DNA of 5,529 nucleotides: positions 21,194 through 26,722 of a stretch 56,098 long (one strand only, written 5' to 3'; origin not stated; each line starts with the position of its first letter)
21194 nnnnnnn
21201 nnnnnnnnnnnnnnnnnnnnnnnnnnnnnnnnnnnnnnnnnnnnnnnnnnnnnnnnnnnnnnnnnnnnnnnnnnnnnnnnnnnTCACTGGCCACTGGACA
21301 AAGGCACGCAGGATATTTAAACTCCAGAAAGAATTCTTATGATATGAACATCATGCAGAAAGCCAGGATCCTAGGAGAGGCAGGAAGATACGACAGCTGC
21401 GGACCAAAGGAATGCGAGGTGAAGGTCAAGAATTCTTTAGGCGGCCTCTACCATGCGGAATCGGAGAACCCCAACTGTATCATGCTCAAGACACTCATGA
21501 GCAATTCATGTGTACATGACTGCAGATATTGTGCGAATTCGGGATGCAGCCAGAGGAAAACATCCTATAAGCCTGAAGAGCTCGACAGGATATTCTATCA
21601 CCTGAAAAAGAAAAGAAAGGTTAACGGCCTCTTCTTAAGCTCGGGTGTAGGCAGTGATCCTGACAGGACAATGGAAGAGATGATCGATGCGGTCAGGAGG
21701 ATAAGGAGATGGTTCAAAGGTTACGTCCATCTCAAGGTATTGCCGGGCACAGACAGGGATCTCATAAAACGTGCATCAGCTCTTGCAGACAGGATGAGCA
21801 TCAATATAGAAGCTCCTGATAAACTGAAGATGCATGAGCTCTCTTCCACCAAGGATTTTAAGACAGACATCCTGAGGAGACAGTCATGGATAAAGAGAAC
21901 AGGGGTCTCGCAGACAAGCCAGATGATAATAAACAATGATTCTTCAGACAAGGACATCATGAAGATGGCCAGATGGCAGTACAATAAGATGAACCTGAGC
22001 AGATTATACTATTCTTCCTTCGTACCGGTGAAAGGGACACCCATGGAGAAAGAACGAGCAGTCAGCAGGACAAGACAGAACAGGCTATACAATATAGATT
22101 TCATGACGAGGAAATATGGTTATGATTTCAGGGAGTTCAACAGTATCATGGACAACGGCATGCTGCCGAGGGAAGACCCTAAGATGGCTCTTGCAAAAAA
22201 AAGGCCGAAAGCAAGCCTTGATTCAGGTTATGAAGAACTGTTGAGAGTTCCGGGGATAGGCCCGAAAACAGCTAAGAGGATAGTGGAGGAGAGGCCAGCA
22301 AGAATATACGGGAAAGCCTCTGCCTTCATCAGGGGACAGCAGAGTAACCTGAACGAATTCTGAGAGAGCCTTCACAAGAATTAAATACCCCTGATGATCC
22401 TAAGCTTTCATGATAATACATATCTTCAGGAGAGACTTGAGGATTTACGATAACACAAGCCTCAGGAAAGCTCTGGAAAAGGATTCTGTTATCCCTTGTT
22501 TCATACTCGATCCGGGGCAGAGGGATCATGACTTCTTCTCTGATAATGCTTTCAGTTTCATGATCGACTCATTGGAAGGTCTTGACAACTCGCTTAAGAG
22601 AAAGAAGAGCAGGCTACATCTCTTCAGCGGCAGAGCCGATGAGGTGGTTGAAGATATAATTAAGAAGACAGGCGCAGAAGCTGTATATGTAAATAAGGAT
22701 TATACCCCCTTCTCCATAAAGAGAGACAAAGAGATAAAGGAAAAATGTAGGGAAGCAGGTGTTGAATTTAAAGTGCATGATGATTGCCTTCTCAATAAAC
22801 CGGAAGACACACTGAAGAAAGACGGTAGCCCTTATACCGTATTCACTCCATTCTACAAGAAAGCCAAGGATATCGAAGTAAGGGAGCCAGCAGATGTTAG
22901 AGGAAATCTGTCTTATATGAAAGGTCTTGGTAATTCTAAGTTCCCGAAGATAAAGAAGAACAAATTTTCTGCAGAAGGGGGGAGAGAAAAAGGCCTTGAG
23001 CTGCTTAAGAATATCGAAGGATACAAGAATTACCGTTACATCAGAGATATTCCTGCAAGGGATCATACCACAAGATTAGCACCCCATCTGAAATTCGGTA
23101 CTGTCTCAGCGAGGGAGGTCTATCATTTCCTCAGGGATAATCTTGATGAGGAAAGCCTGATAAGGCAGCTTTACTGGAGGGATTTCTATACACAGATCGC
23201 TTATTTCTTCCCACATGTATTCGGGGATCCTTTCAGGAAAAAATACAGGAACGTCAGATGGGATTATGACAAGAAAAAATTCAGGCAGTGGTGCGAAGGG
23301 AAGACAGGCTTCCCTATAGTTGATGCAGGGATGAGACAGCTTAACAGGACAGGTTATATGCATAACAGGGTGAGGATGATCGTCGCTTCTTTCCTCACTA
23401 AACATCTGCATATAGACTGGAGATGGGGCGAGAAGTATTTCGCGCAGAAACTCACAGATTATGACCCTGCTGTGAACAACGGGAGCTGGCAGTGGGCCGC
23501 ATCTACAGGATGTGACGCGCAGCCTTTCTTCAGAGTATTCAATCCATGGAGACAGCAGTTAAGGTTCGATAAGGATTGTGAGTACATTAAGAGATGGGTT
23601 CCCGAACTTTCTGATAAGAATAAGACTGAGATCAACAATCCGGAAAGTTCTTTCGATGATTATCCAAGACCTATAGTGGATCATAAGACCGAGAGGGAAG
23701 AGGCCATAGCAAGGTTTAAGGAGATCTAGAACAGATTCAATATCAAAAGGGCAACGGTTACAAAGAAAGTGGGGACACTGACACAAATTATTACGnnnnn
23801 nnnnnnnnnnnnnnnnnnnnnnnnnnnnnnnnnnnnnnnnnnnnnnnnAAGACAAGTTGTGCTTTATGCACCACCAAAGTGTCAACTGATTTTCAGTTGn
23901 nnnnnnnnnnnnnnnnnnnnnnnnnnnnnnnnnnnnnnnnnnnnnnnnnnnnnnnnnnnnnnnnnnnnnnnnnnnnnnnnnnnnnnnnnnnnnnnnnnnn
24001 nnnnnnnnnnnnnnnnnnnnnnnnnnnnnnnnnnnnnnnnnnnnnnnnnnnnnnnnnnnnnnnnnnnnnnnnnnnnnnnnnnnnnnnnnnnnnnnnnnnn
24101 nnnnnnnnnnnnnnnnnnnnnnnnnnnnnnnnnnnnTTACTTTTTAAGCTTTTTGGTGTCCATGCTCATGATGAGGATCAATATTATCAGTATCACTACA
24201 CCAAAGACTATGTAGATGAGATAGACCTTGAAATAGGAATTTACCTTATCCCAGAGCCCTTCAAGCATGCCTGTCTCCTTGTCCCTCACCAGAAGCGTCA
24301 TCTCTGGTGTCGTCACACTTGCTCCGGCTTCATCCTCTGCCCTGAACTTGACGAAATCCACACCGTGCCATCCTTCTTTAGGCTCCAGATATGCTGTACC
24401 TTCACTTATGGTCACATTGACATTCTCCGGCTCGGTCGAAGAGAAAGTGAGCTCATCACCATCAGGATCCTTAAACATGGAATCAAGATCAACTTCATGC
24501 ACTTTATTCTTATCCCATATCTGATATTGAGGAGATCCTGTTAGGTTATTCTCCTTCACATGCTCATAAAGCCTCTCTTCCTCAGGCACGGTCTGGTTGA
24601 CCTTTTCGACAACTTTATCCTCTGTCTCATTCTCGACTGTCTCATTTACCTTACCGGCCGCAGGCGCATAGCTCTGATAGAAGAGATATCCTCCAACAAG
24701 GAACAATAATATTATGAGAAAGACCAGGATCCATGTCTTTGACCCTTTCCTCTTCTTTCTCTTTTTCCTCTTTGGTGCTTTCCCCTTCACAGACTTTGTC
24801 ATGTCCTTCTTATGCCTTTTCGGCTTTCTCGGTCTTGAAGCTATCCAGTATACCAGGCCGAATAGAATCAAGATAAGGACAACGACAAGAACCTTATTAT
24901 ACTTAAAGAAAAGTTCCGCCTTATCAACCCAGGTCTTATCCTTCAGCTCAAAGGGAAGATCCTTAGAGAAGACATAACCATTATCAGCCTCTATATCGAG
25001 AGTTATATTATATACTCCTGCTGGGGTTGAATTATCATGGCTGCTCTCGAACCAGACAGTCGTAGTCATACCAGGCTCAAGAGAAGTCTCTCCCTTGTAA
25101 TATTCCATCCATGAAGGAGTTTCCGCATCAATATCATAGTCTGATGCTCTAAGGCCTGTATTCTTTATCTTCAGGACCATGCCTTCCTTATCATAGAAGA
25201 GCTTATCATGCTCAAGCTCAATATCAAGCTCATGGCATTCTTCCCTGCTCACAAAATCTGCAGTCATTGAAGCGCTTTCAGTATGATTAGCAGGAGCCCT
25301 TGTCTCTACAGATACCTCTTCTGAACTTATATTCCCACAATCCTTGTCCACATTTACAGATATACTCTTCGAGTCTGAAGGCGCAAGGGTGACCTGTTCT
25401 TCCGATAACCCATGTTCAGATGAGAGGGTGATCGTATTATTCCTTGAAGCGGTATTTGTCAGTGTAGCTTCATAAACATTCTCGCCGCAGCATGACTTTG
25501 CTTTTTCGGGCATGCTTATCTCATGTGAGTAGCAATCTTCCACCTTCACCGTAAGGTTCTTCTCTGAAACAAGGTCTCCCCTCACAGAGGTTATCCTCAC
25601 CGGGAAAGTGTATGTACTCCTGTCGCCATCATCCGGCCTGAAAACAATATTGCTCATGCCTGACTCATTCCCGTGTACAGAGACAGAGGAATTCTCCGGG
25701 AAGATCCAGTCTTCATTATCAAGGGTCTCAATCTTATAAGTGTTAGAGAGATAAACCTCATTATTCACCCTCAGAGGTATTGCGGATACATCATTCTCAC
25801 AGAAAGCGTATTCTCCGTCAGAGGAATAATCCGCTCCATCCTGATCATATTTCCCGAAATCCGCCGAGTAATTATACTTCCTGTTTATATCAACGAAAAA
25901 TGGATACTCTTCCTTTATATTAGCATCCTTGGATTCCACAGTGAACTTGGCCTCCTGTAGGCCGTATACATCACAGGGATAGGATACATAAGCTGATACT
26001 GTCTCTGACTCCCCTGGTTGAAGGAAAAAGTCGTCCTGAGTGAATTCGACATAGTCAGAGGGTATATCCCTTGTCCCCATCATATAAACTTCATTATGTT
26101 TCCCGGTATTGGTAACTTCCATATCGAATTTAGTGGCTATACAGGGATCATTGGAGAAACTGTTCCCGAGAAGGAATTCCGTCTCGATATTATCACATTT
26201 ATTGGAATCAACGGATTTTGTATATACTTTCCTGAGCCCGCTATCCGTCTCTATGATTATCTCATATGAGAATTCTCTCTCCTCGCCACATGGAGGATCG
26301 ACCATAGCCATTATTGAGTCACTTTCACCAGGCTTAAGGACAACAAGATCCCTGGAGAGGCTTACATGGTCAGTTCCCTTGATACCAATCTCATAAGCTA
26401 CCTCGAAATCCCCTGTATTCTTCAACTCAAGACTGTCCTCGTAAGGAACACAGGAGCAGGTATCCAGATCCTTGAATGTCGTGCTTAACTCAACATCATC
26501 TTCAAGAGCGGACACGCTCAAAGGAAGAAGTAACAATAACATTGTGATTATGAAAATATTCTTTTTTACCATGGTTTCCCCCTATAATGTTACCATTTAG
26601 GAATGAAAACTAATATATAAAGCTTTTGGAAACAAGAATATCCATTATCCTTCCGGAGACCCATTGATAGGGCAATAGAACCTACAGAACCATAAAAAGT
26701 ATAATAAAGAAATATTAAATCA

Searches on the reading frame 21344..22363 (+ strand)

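Call 9: search_protein_families(library=pfam, proteins=[window:21344-22363:+])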
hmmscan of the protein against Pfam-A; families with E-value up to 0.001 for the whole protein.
window:21344-22363:+ (339 aa): 6 families
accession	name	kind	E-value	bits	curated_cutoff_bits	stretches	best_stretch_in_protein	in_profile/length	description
PF04055.27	Radical_SAM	-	3.9e-12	47.1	29.5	1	52-211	3-165/166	Radical SAM superfamily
PF00633.29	HHH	-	4.9e-06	26.6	24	1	296-315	10-29/30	Helix-hairpin-helix motif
PF14520.12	HHH_5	-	3.4e-05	24.7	27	1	296-316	34-54/57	Helix-hairpin-helix domain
PF13353.11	Fer4_12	-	0.00027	21.7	22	1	51-125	10-82/137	4Fe-4S single cluster domain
PF12836.13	HHH_3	-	0.00048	20.6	27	1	296-317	13-34/65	Helix-hairpin-helix motif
PF21176.3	RecR_HhH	-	0.00097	19.3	27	0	297-313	6-22/45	RecR, helix-hairpin-helix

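Call 53: search_protein_families(library=ncbifam, proteins=[window:21344-22363:+], max_evalue=0.01)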
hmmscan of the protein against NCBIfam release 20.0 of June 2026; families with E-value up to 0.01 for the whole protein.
window:21344-22363:+ (339 aa): 10 families
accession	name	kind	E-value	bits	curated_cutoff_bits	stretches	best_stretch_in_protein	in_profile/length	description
TIGR03916.1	rSAM_link_UDG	hypoth_equivalog_domain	4.1e-62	210.6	343.5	2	3-181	1-189/415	putative DNA modification/repair radical SAM protein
TIGR00433.2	bioB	equivalog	3.6e-09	36.3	225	1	46-245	41-240/307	biotin synthase BioB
NF053742.1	LipS1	equivalog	8.3e-07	28.9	230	1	52-241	13-198/268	LipS1 family lipoyl synthase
NF053743.1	LipS2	equivalog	2e-06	27.5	270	1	51-266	28-242/292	LipS2 family lipoyl synthase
TIGR02491.1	NrdG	equivalog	5.3e-05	23.2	126.1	1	50-124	19-94/154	anaerobic ribonucleoside-triphosphate reductase activating protein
TIGR03910.1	pyrrolys_PylB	equivalog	7.8e-05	21.7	348.2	1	52-245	62-257/347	methylornithine synthase PylB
NF008335.0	PRK11121.1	equivalog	0.0002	21.1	199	1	50-122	20-94/154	anaerobic ribonucleoside-triphosphate reductase-activating protein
TIGR00423.1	TIGR00423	subfamily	0.0041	16.4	260.25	1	53-168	12-120/310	CofH family radical SAM protein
TIGR02495.1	NrdG2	equivalog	0.009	15.4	131.15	0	50-121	20-87/193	anaerobic ribonucleoside-triphosphate reductase activating protein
TIGR03957.1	rSAM_HmdB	equivalog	0.0098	15.1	320.9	0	110-247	104-241/317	5,10-methenyltetrahydromethanopterin hydrogenase cofactor biosynthesis protein HmdB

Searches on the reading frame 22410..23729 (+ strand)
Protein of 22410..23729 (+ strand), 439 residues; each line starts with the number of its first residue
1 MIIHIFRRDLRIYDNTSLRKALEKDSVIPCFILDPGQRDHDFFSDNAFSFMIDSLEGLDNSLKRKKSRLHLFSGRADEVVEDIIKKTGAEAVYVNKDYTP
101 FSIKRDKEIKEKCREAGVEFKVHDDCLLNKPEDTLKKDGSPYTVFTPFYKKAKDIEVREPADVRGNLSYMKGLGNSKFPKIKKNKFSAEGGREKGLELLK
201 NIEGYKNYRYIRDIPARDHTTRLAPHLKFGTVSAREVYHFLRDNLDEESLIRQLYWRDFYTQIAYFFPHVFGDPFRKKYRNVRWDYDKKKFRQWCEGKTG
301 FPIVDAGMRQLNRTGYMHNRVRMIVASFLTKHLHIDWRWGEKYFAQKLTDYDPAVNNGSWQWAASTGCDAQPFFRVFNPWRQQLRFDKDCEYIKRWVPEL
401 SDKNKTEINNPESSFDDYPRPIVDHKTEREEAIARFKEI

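Call 9: search_protein_families(library=pfam, proteins=[window:22410-23729:+])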
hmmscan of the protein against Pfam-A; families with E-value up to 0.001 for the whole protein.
window:22410-23729:+ (439 aa): 2 families
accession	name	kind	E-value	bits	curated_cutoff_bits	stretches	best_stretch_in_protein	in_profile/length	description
PF03441.19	FAD_binding_7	-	1.4e-80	269.9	27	1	251-438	2-203/203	FAD binding domain of DNA photolyase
PF00875.24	DNA_photolyase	-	8e-44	149.9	26.6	1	3-154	2-154/164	DNA photolyase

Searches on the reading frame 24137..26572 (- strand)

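Call 9: search_protein_families(library=pfam, proteins=[window:24137-26572:-])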
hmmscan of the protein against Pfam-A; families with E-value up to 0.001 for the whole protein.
window:24137-26572:- (811 aa): 7 families
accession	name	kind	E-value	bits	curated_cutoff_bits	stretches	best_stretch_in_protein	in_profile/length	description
PF11614.14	FixG_C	-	1.1e-09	38.9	25.6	0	364-442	32-118/119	IG-like fold at C-terminal of FixG, putative oxidoreductase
PF22544.2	HYDIN_VesB_CFA65-like_Ig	-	1.8e-08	35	25.5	0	45-111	22-88/100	HYDIN/CFA65/VesB-like, Ig-like domain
PF17963.7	Big_9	-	1.1e-05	26.6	23.6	1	700-754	27-83/89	Bacterial Ig domain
PF06280.18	fn3_5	-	3.4e-05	24.9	27.6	0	148-198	11-80/112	Fn3-like domain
PF17892.7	Cadherin_5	-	0.00017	21.8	26.5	1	696-755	29-91/98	Cadherin-like domain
PF01292.26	Ni_hydr_CYTB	-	0.0006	20.1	30.1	0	556-634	41-125/179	Prokaryotic cytochrome b561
PF03600.22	CitMHS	-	0.00094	18.8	31.9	0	556-636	158-228/336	Citrate transporter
